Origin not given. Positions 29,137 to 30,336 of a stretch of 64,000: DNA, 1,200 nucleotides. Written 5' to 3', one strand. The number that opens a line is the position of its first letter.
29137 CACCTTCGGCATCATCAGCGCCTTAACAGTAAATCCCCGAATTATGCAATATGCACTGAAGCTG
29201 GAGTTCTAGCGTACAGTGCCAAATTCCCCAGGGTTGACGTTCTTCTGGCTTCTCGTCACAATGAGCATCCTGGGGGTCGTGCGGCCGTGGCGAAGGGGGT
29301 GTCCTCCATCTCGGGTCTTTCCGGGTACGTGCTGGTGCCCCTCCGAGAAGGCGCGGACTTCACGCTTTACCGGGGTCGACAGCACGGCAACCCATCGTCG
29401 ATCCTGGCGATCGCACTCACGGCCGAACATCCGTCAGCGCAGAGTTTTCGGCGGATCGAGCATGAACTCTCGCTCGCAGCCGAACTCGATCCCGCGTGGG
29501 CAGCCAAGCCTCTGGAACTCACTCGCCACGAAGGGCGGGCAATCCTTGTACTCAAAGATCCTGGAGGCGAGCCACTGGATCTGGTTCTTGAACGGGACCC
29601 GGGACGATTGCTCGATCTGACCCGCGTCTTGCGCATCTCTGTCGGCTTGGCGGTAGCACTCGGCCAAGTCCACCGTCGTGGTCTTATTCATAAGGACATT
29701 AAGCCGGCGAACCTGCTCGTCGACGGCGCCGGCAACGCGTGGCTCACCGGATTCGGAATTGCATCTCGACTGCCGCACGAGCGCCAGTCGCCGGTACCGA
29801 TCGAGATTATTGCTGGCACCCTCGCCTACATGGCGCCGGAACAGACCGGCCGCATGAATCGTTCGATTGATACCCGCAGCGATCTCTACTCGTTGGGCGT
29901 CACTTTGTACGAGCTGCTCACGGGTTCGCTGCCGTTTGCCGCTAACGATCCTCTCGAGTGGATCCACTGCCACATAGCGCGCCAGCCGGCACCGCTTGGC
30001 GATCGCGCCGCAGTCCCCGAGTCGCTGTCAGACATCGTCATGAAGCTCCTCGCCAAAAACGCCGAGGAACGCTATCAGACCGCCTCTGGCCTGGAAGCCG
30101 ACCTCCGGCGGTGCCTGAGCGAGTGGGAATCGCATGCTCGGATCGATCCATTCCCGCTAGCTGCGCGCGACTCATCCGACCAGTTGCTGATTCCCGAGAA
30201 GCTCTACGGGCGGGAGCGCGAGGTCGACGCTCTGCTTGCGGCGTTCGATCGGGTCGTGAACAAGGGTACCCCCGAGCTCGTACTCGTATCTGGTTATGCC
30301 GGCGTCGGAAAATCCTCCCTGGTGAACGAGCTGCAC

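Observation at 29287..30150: N-terminal Hanks-kinase domain of the 1,841-aa fusion lacks three ATP/Mg-binding hallmarks (likely pseudokinase)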

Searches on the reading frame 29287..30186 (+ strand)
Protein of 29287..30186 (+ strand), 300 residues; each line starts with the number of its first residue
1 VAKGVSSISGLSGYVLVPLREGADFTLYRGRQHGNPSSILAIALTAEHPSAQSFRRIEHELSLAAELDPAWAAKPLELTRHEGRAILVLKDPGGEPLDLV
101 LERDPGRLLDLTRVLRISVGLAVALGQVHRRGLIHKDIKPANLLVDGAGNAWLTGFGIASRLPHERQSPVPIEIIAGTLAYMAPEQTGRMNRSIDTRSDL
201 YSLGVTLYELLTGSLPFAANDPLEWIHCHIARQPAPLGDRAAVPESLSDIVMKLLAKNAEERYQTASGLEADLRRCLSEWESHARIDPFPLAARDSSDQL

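Call 27: search_solved_structures(query=window:29287-30186:+, max_evalue=0.00001, show_alignments=2)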
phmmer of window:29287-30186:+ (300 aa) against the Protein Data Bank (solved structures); distinct sequences matched with E-value up to 0.00001: 1425 (the best 60 are shown).
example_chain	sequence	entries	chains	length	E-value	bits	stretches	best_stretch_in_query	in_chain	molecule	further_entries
3f69_A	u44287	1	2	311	4e-31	111.7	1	113-276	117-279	Serine/threonine-protein kinase pknB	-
3orm_A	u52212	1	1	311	1e-30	110.4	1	113-276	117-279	Serine/threonine protein kinase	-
6i2p_A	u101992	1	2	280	1e-30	110.4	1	112-275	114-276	Serine/threonine-protein kinase PknB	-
5u94_A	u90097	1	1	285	1e-30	110.3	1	113-275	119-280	Serine/threonine-protein kinase PknB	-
1mru_A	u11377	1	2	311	1e-30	110.3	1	113-276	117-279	Probable serine/threonine-protein kinase pknB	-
6b2p_A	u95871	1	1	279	1e-30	110.3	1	113-275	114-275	Serine/threonine-protein kinase PknB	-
3ori_A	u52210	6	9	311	1e-30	110.3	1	113-276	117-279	Serine/threonine protein kinase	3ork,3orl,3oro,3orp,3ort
1o6y_A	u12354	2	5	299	1.2e-30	110.1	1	113-275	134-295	SERINE/THREONINE-PROTEIN KINASE PKNB | Probable serine/threonine-protein kinase pknB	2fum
3f61_A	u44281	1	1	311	5e-30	108.1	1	113-276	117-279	Serine/threonine-protein kinase pknB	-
9ruk_A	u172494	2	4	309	1.1e-24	90.5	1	54-278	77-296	Serine/threonine-protein kinase StkP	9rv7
9ru3_A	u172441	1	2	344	1.4e-24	90.2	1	54-278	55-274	Serine/threonine-protein kinase StkP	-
9ruj_A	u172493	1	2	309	2.6e-24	89.3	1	54-278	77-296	Serine/threonine-protein kinase StkP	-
4ow8_A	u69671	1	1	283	1e-23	87.4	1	81-266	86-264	Serine/threonine-protein kinase PknA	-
9tmq_A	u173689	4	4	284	1e-23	87.4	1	81-266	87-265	Serine/threonine-protein kinase PknA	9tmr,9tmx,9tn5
6b2q_A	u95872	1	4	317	1.3e-23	87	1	81-267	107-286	Serine/threonine-protein kinase PknA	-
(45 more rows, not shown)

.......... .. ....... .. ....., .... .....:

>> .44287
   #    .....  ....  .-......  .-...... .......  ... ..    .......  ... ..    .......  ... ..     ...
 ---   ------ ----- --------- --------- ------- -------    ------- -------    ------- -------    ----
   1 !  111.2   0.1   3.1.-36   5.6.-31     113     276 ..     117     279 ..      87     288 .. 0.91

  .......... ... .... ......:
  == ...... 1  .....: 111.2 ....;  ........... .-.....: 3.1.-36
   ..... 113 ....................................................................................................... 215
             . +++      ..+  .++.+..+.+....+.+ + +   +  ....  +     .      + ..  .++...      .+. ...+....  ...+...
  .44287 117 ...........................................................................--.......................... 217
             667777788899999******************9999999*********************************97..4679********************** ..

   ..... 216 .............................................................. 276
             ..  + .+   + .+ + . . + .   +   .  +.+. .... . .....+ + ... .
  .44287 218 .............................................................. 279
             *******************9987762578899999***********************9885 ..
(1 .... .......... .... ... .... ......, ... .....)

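Call 28: search_protein_representatives(protein=window:29287-30186:+)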
Query: 300 residues. Proteins with E-value up to 0.001 (for the whole library): 925121; up to 1e-10: 525597; up to 1e-30: 8823. The best 150 are listed.
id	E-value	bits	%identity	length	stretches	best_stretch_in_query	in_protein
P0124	4.6e-133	459.4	71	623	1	9-300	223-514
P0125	6.4e-125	432.7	69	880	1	11-300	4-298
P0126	2.9e-114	397.7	48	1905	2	11-300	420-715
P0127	5.3e-112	390.3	64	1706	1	14-300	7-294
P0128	2.3e-109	381.7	63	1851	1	13-300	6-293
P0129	7.1e-109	380.0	66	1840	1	10-300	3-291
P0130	1.9e-107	375.3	62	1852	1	11-300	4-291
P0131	6.4e-107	373.6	69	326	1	61-300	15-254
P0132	3.6e-105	367.9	61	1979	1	10-300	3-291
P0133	1.7e-104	365.7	65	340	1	10-287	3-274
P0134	1.7e-103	362.4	61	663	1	12-300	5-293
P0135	1.1e-102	359.7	62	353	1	10-292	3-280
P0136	8.4e-102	356.8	60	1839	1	19-300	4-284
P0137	4.4e-101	354.5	62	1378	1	10-299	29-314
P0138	6.1e-99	347.4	60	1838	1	12-300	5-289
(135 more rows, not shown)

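Call 45: find_related_loci(query=window:29287-30186:+, collection=genome_contigs, flank=8000)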
Query window:29287-30186:+ (300 aa) in genome_contigs; peptide patterns used: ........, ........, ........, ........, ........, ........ (x = any residue, [..] = any of these).
600 stretches matched a pattern (row limit reached: there are more); 583 encode a relative of the query (tblastn E <= 1e-3); the best 80 are kept; 80 distinct loci.
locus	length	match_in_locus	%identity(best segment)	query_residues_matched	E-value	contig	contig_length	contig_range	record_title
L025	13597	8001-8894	78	3-300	9e-157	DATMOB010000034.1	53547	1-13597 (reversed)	MAG TPA_asm: Granulicella sp. isolate SMAG_U12865 k141_2110568, whole genome shotgun sequence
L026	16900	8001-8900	76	1-300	5e-151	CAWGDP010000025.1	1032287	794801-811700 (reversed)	MAG: uncultured Acidobacteriaceae bacterium isolate MFD02248.bin.1.195 genome assembly, contig: contig_5549, whole genom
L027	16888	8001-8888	76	5-300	1e-142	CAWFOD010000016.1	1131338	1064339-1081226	MAG: uncultured Acidobacteriaceae bacterium isolate MFD06092.bin.1.253 genome assembly, contig: contig_6491, whole genom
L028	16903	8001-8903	71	1-300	6e-141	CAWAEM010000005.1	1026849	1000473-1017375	MAG: uncultured Acidobacteriota bacterium isolate MFD00964.bin.1.198 genome assembly, contig: contig_24018, whole genome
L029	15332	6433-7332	72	1-300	1e-140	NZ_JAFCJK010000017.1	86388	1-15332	Bradyrhizobium lablabi strain SZCCT0422 NODE_17, whole genome shotgun sequence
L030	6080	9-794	79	39-300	3e-138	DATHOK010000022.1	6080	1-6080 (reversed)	MAG TPA_asm: Verrucomicrobiia bacterium isolate SMAG_U12682 k141_1985740, whole genome shotgun sequence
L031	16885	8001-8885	70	7-300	8e-136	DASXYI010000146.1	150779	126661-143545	MAG TPA_asm: Steroidobacteraceae bacterium isolate SMAG_U4820 k141_1187788, whole genome shotgun sequence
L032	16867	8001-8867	74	12-300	3e-135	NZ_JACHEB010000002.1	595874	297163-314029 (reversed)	Tunturiibacter gelidiferens strain X5P2 Ga0401175_02, whole genome shotgun sequence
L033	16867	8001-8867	69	12-300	6e-132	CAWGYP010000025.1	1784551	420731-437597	MAG: uncultured Acidobacteriaceae bacterium isolate MFD01716.bin.1.166 genome assembly, contig: contig_9610, whole genom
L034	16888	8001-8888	64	2-300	5e-123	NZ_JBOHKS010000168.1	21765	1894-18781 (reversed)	MAG: Hypericibacter sp. isolate H1-B2_metawrap_bin.14 k127_277024, whole genome shotgun sequence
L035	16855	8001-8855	64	11-300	5e-116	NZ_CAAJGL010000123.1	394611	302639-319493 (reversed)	Paraburkholderia sp. BCC1884, whole genome shotgun sequence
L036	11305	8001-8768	70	45-300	6e-115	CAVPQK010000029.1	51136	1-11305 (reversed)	MAG: Bryobacterales bacterium isolate MFD00082.bin.1.148 genome assembly, contig: contig_8229, whole genome shotgun sequ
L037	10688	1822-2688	63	7-300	8e-115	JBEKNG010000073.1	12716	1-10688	MAG: Paraburkholderia sp. isolate SPRUCE 411 SPRUCE_411_73, whole genome shotgun sequence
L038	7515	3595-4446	64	11-300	3e-113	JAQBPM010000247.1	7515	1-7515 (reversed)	MAG: Vulcanimicrobiota bacterium isolate RYN_347 scaffold_839163, whole genome shotgun sequence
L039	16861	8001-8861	63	8-300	5e-113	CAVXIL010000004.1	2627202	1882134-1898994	MAG: uncultured Alphaproteobacteria bacterium isolate MFD03346.bin.1.30 genome assembly, contig: contig_9014, whole geno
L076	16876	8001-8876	55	6-300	2e-102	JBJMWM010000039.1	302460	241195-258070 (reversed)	MAG: Steroidobacteraceae bacterium isolate H2_18_all_fractions_metab_conc_22_61_13 k255_3945243, whole genome shotgun se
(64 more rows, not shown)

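Call 47: search_dna_similar(query=window:29287-30186:+, collection=plasmids, mode=protein, max_evalue=1e-60, max_rows=25)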
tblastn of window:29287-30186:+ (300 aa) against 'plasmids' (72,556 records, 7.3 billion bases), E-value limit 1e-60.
Records with a match: 111; places in all: 134; records where one place covers at least 80% of the query: 111.
Best place of each record, by identity: 60-80% 7; <60% 104.
By first word of the organism name: Rhizobium 68; Paraburkholderia 15; Cupriavidus 6; Microvirga 4; Leptolyngbya 4; Bradyrhizobium 3; Caballeronia 2; Mesorhizobium 2; Sinorhizobium 2; Azospirillum 2; and 3 more.
By predicted mobility (MOB-suite, as given by PLSDB): non-mobilizable 49; conjugative 42; mobilizable 20.
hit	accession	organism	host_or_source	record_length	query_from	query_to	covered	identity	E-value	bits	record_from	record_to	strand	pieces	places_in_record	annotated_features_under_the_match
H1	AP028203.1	Paraburkholderia largidicola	Physopelta gutta,midgut,Midgut crypts ...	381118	1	300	100%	62.9%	1e-117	379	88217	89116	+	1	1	AAA family ATPase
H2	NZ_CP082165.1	Bradyrhizobium sp. 186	Acmispon strigosus,cell culture,root ...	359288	8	300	98%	64.4%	1e-110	358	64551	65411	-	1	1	trifunctional serine/threonine-protein kinase/ATP-binding ...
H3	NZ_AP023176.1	Paraburkholderia largidicola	Physopelta gutta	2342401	5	300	99%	63.3%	4e-115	371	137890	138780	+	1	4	none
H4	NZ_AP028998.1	Paraburkholderia sp. 22B1P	-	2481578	5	300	99%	63.3%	4e-115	371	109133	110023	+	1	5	none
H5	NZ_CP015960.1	Paraburkholderia caribensis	Mimosa,single cell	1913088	2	300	100%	58.0%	2e-95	315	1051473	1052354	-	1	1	none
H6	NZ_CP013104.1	Paraburkholderia caribensis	-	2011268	2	300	100%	57.7%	9e-94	310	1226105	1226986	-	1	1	none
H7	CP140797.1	Rhizobium beringeri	Trifolium pratense,whole organism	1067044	4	300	99%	57.7%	1e-99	327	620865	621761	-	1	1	AAA family ATPase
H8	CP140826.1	Rhizobium beringeri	Trifolium pratense,whole organism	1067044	4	300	99%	57.7%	1e-99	327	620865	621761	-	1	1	AAA family ATPase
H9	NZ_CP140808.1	Rhizobium beringeri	Trifolium pratense,whole organism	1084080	4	300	99%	57.7%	1e-99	327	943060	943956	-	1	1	record has no annotation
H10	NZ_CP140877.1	Rhizobium beringeri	Trifolium pratense,whole organism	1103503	4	300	99%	57.7%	1e-99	327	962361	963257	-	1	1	record has no annotation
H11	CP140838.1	Rhizobium beringeri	Trifolium pratense,whole organism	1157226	4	300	99%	57.7%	1e-99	327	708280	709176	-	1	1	none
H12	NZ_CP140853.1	Rhizobium beringeri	Trifolium pratense,whole organism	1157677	4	300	99%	57.7%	1e-99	327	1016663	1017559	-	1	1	record has no annotation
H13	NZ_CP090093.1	Rhizobium leguminosarum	Galega,Cell culture,Plant nodule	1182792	4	300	99%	57.7%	1e-99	327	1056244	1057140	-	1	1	record has no annotation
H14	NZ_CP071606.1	Rhizobium binae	lentil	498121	4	300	99%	57.7%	2e-99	327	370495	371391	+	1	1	AAA family ATPase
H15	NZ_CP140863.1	Rhizobium leguminosarum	Trifolium pratense,whole organism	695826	9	300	97%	58.5%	1e-98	324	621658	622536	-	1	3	AAA family ATPase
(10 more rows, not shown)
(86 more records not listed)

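Call 48: predict_structure(alignment_id=A2)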
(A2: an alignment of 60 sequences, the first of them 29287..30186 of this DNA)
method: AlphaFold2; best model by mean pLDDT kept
length: 300 residues; sequences in the alignment: 60
mean_pLDDT: 91.6   pTM: 0.91
mean pLDDT of the five models: 91.6, 91.1, 90.8, 89.9, 88.3
residues with pLDDT >= 90: 250; 70-90: 21; 50-70: 24; < 50: 5
segments of 3 or more residues with pLDDT < 50: 1-4
pLDDT, mean of each block of 10 residues (from residue 1): 53 89 96 94 94 95 98 97 95 97 89 98 98 97 98 97 68 75 92 93 98 96 95 88 92 97 97 98 97 77
secondary structure, 60 per line:
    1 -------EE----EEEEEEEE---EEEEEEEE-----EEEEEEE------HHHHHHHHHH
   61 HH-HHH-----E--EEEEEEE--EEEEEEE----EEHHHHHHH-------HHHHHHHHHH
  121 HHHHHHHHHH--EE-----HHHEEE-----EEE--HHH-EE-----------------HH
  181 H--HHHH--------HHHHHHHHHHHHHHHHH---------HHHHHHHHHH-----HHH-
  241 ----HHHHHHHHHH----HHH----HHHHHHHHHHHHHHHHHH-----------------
elements in order: E14-21 E25-32 E38-44 H51-62 E75-81 E84-90 H97-103 H111-130 E143-145 E151-153 H184-187 H196-212 H222-231 H245-254 H266-283

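Call 50: get_annotated_region(hit=H2, flank=9000)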
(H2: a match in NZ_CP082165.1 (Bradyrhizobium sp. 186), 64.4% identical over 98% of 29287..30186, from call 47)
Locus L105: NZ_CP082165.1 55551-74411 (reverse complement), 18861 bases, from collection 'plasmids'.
description: Bradyrhizobium sp. 186 plasmid p186_1, complete sequence
organism: Bradyrhizobium sp. 186 (NCBI taxid 2782654)
taxonomy: Bacteria; Pseudomonadota; Alphaproteobacteria; Hyphomicrobiales; Nitrobacteraceae; Bradyrhizobium; Bradyrhizobium sp. 186
host: -; source: Acmispon strigosus,cell culture,root nodule; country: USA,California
typing (MOB-suite, as given by PLSDB): conjugative; replicon rep_cluster_506; relaxase MOBP; mating-pair formation MPF_T
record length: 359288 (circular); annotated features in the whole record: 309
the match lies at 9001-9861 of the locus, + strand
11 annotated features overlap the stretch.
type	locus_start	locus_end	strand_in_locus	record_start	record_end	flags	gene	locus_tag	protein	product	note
CDS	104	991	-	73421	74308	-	-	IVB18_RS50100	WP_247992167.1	LysR family transcriptional regulator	-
CDS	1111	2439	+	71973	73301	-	-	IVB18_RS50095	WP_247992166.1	MFS transporter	GO:0055085 - transmembrane transport [Evidence IEA]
CDS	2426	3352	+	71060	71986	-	-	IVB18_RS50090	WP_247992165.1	ABC transporter substrate-binding protein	-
CDS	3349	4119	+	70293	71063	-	-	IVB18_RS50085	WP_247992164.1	arylmalonate decarboxylase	-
CDS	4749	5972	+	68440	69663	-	-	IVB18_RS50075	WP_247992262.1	integrase arm-type DNA-binding domain-containing protein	-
CDS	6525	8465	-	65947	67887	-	-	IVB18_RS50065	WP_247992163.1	DNA topoisomerase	GO:0006265 - DNA topological change [Evidence IEA]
CDS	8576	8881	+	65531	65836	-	-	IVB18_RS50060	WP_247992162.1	hypothetical protein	-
CDS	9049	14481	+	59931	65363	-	-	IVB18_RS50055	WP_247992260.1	trifunctional serine/threonine-protein kinase/ATP-binding protein/sensor histidine kinase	-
CDS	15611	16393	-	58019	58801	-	-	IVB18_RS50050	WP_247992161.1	hypothetical protein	-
CDS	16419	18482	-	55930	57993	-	-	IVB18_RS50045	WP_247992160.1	alkaline phosphatase family protein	-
CDS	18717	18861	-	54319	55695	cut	-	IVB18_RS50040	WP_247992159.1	cytochrome c peroxidase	-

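Call 52: fold_search(model_id=the predicted structure, library=pdb)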
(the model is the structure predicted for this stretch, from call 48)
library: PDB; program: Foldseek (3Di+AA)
matches with E <= 10: 2000; with E <= 0.001: 2000
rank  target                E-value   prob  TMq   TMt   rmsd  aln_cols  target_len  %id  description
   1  5u94                  4.9e-20  1.00  0.74  0.84   2.9       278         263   29  Crystal structure of the Mycobacterium tuberculosis PASTA kinase PknB in complex with the potential theraputic kinase in (released 2017-12-20)
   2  1o6y                  4.1e-19  1.00  0.74  0.85   2.7       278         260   28  Catalytic domain of PknB kinase from Mycobacterium tuberculosis (released 2003-01-30)
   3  1mru_A                1.2e-18  1.00  0.76  0.84   2.8       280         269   29  Intracellular Ser/Thr protein kinase domain of Mycobacterium tuberculosis PknB. (released 2003-02-11)
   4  2fum_A                1.2e-17  1.00  0.73  0.82   4.6       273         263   28  Catalytic domain of protein kinase PknB from Mycobacterium tuberculosis in complex with mitoxantrone (released 2006-08-01)
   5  8uso_B                2.2e-17  1.00  0.64  0.46  11.9       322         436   22  Full-length human CaMKII delta holoenzyme (released 2024-03-27)
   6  5uiu_A                6.5e-17  1.00  0.67  0.70   4.3       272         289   23  Crystal structure of IRAK4 in complex with compound 30 (released 2017-05-24)
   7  5fg8_A                8.0e-17  1.00  0.72  0.80   3.3       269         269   23  Drosophila CaMKII-wt in complex with a fragment of the Eag potassium channel and Mg2+/ADP (released 2016-12-28)
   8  4x3f_C                1.1e-16  1.00  0.66  0.72   5.0       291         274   28  Crystal structure of the intracellular domain of the M. tuberculosis Ser/Thr kinase PknA (released 2015-01-21)
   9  4yp8_D                1.2e-16  1.00  0.68  0.71   4.1       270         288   22  Irak4-inhibitor co-structure (released 2015-05-20)
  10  9na2_A                1.2e-16  1.00  0.68  0.69   4.4       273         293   23  IRAK4 in Complex with Compound 9 (released 2025-05-28)
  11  8ucb_D                1.2e-16  1.00  0.67  0.68   4.5       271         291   23  IRAK4 in complex with compound 8 (released 2024-06-26)
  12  5vlo_B                1.3e-16  1.00  0.72  0.73   4.5       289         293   23  The structure of human CamKII with bound inhibitor (released 2017-08-23)
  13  4y73_A                1.3e-16  1.00  0.68  0.70   4.4       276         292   22  Crystal structure of IRAK4 kinase domain with inhibitor (released 2015-05-20)
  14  8ucc_B                1.3e-16  1.00  0.67  0.69   4.4       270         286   23  IRAK4 in complex with compound 20 (released 2024-06-26)
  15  8tvn_B                1.5e-16  1.00  0.67  0.70   4.5       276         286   22  IRAK4 in complex with compound 23 (released 2024-06-26)
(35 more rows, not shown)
